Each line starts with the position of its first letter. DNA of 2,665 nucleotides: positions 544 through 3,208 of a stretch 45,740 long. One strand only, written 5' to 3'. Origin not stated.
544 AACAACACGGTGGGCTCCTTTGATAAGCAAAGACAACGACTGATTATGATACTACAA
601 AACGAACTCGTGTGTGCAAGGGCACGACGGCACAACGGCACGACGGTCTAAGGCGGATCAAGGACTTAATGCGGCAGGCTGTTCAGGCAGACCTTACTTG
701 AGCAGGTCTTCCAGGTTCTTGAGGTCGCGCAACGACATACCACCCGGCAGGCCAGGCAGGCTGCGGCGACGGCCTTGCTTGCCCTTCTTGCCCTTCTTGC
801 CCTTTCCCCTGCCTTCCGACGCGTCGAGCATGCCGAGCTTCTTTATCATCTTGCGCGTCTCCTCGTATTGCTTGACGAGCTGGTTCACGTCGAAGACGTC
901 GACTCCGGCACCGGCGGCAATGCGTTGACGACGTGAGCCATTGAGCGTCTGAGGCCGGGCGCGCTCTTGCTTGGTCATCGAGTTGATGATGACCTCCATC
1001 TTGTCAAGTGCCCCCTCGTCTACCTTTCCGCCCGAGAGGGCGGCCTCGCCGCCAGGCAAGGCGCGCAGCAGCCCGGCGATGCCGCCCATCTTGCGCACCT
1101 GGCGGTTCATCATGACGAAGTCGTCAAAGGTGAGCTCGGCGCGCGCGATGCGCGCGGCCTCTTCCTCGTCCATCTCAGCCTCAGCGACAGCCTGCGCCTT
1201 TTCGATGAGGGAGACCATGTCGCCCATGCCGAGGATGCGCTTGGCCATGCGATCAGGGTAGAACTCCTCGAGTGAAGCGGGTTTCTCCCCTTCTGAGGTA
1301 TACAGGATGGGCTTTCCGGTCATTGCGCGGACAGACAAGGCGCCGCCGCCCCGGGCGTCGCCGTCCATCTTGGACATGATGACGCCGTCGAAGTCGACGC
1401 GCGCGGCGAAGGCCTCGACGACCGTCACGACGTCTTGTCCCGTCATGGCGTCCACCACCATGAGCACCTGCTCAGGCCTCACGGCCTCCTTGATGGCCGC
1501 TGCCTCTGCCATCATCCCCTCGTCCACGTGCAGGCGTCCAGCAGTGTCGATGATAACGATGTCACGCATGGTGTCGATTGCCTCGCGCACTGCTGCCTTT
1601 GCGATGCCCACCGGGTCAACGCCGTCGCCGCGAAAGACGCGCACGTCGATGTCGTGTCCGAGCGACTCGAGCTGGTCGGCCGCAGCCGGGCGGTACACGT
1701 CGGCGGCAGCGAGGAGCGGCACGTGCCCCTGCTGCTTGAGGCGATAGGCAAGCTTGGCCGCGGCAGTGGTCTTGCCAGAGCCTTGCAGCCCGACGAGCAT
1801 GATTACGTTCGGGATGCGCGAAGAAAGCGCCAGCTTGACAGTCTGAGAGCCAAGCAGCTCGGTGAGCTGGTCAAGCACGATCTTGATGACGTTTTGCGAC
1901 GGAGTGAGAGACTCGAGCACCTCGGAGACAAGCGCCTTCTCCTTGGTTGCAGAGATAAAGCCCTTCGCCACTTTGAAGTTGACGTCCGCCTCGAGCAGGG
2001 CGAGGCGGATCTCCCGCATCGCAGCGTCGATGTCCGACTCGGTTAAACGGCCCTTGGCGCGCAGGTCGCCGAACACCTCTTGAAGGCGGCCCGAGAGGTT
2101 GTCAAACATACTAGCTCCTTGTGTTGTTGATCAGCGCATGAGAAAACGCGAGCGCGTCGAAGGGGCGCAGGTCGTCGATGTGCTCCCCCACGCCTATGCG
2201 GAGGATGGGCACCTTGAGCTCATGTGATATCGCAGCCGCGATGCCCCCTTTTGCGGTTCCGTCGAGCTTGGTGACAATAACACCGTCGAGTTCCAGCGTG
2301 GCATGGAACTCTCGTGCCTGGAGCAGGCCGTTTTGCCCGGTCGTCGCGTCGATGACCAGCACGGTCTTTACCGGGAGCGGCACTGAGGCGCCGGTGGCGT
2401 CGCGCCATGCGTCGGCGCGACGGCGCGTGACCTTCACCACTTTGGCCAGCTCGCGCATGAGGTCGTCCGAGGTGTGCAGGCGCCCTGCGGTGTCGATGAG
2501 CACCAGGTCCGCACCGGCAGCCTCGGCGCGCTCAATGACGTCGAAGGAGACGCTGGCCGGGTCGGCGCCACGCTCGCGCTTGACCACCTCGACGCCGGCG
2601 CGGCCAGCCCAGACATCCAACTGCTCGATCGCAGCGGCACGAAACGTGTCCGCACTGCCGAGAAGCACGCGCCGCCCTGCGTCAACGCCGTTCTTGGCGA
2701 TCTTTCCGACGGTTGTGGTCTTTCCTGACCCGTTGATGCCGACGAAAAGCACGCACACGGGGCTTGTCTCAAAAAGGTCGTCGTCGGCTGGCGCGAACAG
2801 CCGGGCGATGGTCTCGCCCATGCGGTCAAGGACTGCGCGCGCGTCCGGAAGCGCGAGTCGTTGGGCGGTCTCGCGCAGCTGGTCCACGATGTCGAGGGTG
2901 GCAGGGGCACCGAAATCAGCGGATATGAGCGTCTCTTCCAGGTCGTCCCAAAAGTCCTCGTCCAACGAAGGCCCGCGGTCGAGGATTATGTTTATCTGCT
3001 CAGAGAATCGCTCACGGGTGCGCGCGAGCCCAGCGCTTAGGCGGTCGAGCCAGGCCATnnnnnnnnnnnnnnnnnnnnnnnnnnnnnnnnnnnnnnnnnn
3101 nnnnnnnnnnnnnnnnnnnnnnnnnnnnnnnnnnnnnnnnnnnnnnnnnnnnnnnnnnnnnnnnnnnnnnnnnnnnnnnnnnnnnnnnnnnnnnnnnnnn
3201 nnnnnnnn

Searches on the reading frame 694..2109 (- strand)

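Call 85: search_protein_families(library=pfam, proteins=[window:694-2109:-], max_evalue=0.01)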
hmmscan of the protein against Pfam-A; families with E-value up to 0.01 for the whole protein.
window:694-2109:- (471 aa): 15 families
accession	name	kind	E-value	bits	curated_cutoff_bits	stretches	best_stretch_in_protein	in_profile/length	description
PF00448.28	SRP54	-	8.4e-68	228.3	22.7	1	100-294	1-196/196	SRP54-type protein, GTPase domain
PF02978.25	SRP_SPB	-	1.1e-27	96.7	27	1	326-422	2-91/91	Signal peptide binding domain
PF02881.24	SRP54_N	-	5.9e-18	65.3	22.4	1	5-82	1-75/75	SRP54-type protein, helical bundle domain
PF13401.12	AAA_22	-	1.4e-05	25.8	27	1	101-207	6-108/130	AAA domain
PF01656.29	CbiA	-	0.00011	22.6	25.4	1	110-253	9-88/125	CobQ/CobB/MinD/ParA nucleotide binding domain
PF13207.12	AAA_17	-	0.00027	21.7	27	1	106-218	1-108/136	AAA domain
PF13191.12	AAA_16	-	0.00029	21.8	32.6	1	96-222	20-141/167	AAA ATPase domain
PF13671.12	AAA_33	-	0.00064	20.5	27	1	102-125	1-24/143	AAA domain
PF06414.18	Zeta_toxin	-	0.00064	19.7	22.3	1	95-143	11-58/199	Zeta toxin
PF20720.3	nSTAND3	-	0.00093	19.4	27.2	1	101-130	18-47/155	Novel STAND NTPase 3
PF13604.12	AAA_30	-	0.0029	17.8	27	1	101-208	19-107/191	AAA domain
PF25199.1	nSTAND_NTPase5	-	0.003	17.8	34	1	93-150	34-93/145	Novel STAND NTPase 5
PF01926.29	MMR_HSR1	-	0.0078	16.8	21.9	0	104-225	3-86/113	50S ribosome-binding GTPase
PF05729.18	NACHT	-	0.008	16.5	26.7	0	102-127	2-27/167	NACHT domain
PF02492.25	cobW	-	0.0095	16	20.7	0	182-249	84-154/180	CobW/HypB/UreG, nucleotide-binding domain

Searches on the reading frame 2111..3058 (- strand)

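Call 85: search_protein_families(library=pfam, proteins=[window:2111-3058:-], max_evalue=0.01)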
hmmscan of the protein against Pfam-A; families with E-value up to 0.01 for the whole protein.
window:2111-3058:- (315 aa): 8 families
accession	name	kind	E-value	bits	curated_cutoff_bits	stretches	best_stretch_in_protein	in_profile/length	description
PF00448.28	SRP54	-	1.2e-67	227.8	22.7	1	101-310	2-195/196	SRP54-type protein, GTPase domain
PF02881.24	SRP54_N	-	8.1e-10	39.2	22.4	1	18-70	1-61/75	SRP54-type protein, helical bundle domain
PF13604.12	AAA_30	-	0.0001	22.5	27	1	99-209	17-113/191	AAA domain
PF13191.12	AAA_16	-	0.00044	21.2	32.6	1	84-237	9-139/167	AAA ATPase domain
PF00004.35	AAA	-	0.00086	20.2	21.2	0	103-198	1-73/131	ATPase family associated with various cellular activities (AAA)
PF01656.29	CbiA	-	0.0038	17.6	25.4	0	110-286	9-106/125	CobQ/CobB/MinD/ParA nucleotide binding domain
PF25199.1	nSTAND_NTPase5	-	0.0062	16.8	34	0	98-139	39-81/145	Novel STAND NTPase 5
PF13458.12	Peripla_BP_6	-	0.0092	16.1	31.7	0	88-190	97-198/343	Periplasmic binding protein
